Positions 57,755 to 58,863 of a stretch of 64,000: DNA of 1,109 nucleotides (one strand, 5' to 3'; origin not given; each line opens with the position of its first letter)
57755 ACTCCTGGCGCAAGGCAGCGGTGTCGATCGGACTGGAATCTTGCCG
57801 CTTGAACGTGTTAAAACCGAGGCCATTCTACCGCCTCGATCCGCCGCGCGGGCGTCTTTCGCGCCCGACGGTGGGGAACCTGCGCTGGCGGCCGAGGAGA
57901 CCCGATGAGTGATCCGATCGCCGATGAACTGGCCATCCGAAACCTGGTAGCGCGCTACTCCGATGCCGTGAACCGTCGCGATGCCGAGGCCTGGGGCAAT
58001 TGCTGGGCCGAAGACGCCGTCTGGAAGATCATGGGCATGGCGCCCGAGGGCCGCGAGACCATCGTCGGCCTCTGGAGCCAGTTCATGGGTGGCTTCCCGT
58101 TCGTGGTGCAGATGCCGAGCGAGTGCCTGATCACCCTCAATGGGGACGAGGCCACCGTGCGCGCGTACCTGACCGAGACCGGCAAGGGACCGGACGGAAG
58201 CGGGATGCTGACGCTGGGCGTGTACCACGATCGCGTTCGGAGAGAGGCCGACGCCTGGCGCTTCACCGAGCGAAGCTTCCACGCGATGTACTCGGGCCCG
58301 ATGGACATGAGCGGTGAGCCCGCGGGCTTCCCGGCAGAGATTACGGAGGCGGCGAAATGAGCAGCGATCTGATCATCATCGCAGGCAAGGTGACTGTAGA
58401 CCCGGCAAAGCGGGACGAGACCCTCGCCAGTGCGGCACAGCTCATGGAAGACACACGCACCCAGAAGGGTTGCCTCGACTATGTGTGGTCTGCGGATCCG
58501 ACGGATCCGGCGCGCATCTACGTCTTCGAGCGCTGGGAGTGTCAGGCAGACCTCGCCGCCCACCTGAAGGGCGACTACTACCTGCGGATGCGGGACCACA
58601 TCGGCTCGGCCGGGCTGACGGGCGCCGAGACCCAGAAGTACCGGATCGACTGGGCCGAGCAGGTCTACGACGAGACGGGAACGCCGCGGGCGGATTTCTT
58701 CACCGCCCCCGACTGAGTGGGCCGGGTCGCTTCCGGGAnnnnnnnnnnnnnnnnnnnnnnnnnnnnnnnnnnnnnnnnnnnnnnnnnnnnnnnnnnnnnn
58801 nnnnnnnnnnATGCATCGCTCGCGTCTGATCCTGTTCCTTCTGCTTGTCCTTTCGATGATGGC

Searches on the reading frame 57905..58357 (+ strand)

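Call 5: search_protein_families(library=pfam, proteins=[window:57905-58357:+], max_evalue=0.1)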
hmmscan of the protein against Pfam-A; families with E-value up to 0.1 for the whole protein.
window:57905-58357:+ (151 aa): 5 families
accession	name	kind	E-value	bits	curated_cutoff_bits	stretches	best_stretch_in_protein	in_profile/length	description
PF13577.12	SnoaL_4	-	8.9e-26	90.8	24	1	5-123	3-125/126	SnoaL-like domain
PF12680.13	SnoaL_2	-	3.3e-11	44.1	27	1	15-104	1-87/102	SnoaL-like domain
PF14534.12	DUF4440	-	1.5e-09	38.6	25.2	1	11-119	1-106/107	Domain of unknown function (DUF4440)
PF13474.12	SnoaL_3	-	0.0012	19.6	22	1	11-120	1-111/121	SnoaL-like domain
PF07366.18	SnoaL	-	0.013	15.8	28.4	1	14-93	3-81/126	SnoaL-like polyketide cyclase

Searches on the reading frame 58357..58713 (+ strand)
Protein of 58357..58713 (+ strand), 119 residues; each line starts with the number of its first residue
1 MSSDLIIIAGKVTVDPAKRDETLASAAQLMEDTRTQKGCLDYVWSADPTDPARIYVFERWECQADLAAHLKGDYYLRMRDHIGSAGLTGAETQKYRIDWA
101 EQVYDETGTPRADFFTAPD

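Call 5: search_protein_families(library=pfam, proteins=[window:58357-58713:+], max_evalue=0.1)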
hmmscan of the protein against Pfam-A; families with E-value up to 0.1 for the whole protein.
window:58357-58713:+ (119 aa): 1 family
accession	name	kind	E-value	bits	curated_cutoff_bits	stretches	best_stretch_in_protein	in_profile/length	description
PF03992.22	ABM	-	5.7e-16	58.9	23.1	1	6-79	2-76/78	Antibiotic biosynthesis monooxygenase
